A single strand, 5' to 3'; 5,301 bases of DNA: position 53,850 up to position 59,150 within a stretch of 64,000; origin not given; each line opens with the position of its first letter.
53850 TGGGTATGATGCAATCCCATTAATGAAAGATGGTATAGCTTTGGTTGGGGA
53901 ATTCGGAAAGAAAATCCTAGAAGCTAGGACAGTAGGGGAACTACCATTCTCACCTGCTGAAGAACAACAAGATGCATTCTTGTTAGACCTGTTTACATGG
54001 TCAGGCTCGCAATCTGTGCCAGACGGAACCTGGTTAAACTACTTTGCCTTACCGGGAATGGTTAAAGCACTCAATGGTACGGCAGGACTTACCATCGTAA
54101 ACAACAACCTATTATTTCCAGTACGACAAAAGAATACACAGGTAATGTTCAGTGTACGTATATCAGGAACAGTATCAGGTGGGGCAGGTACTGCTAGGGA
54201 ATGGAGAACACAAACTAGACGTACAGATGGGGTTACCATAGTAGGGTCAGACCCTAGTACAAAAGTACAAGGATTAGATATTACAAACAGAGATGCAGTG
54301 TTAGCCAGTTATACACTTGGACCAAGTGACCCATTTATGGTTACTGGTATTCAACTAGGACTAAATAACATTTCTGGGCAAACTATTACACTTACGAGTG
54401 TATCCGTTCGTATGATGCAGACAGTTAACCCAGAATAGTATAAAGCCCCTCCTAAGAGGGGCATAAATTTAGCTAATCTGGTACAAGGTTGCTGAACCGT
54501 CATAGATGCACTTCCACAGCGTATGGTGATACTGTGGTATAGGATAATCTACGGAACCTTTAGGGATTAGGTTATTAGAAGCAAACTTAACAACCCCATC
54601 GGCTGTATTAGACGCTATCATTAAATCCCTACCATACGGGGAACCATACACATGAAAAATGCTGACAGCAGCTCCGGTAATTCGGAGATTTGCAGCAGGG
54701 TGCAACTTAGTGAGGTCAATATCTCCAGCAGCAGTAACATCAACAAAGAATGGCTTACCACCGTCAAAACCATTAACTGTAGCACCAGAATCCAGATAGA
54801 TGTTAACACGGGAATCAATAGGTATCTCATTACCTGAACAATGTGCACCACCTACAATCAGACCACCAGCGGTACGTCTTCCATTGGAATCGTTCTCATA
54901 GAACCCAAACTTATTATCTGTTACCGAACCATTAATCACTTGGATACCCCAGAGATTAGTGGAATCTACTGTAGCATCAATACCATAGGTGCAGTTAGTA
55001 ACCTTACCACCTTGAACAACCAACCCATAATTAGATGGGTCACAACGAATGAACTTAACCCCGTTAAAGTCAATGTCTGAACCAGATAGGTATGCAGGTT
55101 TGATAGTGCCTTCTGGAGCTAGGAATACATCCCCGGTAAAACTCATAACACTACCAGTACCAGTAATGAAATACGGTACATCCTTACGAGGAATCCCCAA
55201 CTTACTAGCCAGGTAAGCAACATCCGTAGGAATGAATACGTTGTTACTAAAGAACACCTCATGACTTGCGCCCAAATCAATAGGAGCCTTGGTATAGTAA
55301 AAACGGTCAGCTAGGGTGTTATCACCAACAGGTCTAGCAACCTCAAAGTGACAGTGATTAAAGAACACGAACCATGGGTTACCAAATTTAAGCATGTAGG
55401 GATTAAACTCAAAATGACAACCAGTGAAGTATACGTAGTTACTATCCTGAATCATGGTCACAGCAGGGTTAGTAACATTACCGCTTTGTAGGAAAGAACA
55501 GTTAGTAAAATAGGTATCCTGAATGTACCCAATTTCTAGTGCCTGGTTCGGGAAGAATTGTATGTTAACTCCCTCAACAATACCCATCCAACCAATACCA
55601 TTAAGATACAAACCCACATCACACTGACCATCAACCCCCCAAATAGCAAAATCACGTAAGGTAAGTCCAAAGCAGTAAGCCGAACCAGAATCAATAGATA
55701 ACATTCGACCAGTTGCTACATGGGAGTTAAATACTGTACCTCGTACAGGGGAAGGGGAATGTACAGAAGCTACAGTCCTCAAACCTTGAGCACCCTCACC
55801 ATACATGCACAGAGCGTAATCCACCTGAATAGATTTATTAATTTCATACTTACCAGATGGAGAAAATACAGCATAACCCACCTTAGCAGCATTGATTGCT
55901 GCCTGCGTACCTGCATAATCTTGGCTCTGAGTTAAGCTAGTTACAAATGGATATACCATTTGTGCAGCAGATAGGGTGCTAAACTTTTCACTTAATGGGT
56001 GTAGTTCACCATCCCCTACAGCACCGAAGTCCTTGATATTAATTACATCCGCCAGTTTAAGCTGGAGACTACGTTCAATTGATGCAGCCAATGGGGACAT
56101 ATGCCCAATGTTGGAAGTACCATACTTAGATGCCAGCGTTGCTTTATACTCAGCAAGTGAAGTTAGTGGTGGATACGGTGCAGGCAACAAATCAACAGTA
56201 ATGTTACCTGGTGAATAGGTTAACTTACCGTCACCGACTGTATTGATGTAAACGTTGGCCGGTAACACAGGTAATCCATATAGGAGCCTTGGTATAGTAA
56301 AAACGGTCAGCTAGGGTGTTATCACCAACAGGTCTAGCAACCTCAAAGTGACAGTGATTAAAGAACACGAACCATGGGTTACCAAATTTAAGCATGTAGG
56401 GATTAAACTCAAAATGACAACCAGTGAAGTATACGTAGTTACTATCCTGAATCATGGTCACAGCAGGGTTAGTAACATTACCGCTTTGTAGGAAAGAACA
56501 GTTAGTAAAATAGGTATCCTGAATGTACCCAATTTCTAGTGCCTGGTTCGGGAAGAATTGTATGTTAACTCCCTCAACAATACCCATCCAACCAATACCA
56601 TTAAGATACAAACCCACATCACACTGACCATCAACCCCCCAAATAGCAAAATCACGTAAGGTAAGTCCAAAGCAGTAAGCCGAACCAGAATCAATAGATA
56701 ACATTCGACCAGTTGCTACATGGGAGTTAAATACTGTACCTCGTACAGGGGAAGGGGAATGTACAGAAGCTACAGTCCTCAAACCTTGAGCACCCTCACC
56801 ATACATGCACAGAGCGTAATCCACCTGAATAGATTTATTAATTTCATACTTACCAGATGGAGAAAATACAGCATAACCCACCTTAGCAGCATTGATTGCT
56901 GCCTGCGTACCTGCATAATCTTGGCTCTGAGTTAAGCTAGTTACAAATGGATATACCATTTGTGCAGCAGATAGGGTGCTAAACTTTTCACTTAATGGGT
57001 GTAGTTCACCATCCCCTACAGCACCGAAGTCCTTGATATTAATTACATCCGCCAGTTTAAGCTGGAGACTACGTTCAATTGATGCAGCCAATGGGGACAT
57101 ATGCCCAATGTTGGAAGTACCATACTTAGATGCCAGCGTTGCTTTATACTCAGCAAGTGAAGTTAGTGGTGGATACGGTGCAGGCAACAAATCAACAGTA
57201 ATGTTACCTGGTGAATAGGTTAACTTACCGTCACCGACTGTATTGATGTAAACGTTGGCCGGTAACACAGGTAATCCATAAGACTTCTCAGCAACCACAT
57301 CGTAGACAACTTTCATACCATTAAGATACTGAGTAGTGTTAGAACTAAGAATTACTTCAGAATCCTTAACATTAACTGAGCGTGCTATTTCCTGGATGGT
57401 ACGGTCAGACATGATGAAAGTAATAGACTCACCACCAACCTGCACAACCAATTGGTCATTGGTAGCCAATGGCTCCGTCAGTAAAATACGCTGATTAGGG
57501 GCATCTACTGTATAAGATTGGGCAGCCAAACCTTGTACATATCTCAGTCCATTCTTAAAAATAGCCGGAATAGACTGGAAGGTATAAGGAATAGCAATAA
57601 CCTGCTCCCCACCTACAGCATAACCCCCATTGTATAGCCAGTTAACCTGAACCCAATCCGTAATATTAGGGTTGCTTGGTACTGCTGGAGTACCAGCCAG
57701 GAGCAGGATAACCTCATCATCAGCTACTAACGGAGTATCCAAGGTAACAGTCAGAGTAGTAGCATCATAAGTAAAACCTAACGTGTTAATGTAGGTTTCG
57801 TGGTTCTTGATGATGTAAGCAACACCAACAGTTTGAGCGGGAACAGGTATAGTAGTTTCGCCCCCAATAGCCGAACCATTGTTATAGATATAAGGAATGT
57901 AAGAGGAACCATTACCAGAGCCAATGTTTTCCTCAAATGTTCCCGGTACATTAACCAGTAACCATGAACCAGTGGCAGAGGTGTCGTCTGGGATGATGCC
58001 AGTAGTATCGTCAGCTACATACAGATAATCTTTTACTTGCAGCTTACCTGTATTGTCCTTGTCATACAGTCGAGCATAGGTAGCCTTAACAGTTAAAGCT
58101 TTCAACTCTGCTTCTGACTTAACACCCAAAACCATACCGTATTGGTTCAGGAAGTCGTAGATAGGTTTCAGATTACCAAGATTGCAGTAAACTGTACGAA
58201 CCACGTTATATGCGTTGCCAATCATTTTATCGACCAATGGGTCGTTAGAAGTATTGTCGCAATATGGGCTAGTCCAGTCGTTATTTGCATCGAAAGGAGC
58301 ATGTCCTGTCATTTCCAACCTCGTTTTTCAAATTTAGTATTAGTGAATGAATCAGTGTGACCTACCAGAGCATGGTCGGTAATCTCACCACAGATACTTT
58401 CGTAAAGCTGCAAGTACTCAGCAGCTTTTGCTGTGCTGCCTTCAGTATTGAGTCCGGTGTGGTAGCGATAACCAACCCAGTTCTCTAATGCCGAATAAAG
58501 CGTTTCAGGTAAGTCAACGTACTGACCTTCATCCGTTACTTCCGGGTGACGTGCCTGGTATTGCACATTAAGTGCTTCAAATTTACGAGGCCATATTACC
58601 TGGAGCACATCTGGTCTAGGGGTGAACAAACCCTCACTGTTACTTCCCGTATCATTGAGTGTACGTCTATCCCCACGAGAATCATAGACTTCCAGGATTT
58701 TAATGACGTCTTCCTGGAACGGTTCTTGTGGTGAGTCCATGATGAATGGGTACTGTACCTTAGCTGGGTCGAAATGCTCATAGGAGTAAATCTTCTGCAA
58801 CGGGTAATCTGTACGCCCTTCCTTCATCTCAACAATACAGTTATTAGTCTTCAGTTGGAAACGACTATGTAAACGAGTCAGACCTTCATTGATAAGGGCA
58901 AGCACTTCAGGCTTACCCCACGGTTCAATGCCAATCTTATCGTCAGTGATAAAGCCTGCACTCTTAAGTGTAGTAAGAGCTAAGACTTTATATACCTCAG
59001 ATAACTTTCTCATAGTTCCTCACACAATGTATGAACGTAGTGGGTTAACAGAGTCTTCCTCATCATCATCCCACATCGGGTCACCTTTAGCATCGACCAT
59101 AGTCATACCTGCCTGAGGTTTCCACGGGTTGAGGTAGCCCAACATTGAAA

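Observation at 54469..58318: Tailspike carries a pectate-lyase-like beta-helix (depolymerase-type) domain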

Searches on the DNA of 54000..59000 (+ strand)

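Call 7: search_dna_similar(query=window:54000-59000:+, collection=phages, mode=near, max_rows=20)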
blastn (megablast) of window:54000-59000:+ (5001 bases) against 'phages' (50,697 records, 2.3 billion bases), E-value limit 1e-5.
Records with a match: 18; places in all: 18; records where one place covers at least 80% of the query: 0.
Best place of each record, by identity: 80-90% 6; 60-80% 12.
By first word of the organism name: Escherichia 12; Salmonella 6.
By host as written in the record: Escherichia coli 5; - 4; Salmonella enterica 2; Salmonella enterica subsp. enterica serovar Albany 2; Escherichia coli serotype 08 2; Salmonella enterica subsp. enterica serovar Enteritidis 1; Salmonella sp. 1; Escherichia coli Ef-238 1.
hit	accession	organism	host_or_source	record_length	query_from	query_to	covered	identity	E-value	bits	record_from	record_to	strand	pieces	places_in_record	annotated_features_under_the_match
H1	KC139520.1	Salmonella phage FSL SP-076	Salmonella enterica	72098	442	3646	62%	79.4%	0e+0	2178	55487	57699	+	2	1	tailspike protein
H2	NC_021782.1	Salmonella phage FSL SP-076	Salmonella enterica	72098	442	3646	62%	79.4%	0e+0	2178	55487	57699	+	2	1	tail protein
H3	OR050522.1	Salmonella phage SP154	Salmonella enterica subsp. enterica ...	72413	442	3646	62%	79.2%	0e+0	2143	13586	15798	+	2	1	hypothetical protein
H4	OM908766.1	Salmonella phage S5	Salmonella sp.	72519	442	3617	62%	79.0%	0e+0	2086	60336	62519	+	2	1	none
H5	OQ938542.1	Escherichia phage vB_EcoP_PE007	Escherichia coli Ef-238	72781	442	3675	62%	76.6%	0e+0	1689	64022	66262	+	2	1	record has no annotation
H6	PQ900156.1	Escherichia phage vB_EcoP_ShWW44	waste water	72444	3171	3671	10%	73.0%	1e-34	156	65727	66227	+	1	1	tail protein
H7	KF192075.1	Escherichia phage vB_EcoP_PhAPEC5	river water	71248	3178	3674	10%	73.5%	8e-41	176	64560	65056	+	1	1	hypothetical protein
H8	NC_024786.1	Escherichia phage vB_EcoP_PhAPEC5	river water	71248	3178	3674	10%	73.5%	8e-41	176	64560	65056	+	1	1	tail protein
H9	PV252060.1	Escherichia phage nithesis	Escherichia coli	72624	3195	3674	10%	73.1%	2e-36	161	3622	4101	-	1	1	tail protein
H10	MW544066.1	Salmonella phage vB_SalP_TR2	Salmonella enterica subsp. enterica ...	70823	126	450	6%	84.7%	1e-84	322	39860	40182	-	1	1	protease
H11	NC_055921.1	Salmonella phage vB_SalP_TR2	Salmonella enterica subsp. enterica ...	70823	126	450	6%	84.7%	1e-84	322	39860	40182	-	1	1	protease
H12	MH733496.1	Escherichia phage PGN829.1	Escherichia coli serotype 08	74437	3345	3690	7%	73.6%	3e-25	124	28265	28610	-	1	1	tail fiber protein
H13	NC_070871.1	Escherichia phage PGN829.1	Escherichia coli serotype 08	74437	3345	3690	7%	73.6%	3e-25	124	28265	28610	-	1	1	tail spike protein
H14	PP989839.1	Escherichia phage VTCCBPA_322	Escherichia coli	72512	3433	3674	5%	77.6%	8e-31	143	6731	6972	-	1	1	hypothetical protein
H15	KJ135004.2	Escherichia phage Bp4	Escherichia coli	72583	133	259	3%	82.8%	6e-22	113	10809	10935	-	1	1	hypothetical protein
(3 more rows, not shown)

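Call 12: get_annotated_region(hit=H1, flank=5000)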
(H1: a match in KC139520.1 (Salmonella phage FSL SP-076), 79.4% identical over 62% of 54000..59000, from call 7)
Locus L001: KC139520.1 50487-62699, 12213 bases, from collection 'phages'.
description: Salmonella phage FSL SP-076, complete genome.
organism: Salmonella phage FSL SP-076 (NCBI taxid 1173762)
taxonomy: Viruses; Duplodnaviria; Heunggongvirae; Uroviricota; Caudoviricetes; Schitoviridae; Humphriesvirinae; Ithacavirus; Ithacavirus SP076
host: Salmonella enterica; source: -; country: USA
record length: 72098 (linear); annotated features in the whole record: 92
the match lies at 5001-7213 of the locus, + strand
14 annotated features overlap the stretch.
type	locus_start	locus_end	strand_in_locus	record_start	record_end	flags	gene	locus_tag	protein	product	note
CDS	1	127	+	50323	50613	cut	-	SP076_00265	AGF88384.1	holin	similar to Enterobacteria phage epsilon15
CDS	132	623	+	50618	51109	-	-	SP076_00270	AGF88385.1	lysozyme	COG3772 Phage-related lysozyme (muraminidase)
CDS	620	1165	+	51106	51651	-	-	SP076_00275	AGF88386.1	lysis protein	Rz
CDS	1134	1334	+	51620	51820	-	-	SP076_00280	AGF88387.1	hypothetical protein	-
CDS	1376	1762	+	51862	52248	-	-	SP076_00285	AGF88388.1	putative head protein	-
CDS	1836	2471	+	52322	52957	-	-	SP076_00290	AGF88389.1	hypothetical protein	COG0366 Glycosidases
CDS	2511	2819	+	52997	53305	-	-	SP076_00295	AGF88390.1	hypothetical protein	-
CDS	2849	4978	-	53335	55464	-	-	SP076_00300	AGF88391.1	tailspike protein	-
CDS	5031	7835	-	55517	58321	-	-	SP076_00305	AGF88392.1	tailspike protein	-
CDS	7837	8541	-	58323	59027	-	-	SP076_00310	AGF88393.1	hypothetical protein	-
CDS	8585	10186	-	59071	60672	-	-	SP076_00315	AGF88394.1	hypothetical protein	COG5362 Phage-related terminase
CDS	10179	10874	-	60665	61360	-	-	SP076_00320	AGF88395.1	hypothetical protein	-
tRNA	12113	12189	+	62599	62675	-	-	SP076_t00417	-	tRNA-Lys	-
tRNA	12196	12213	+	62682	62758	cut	-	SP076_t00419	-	tRNA-Pro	-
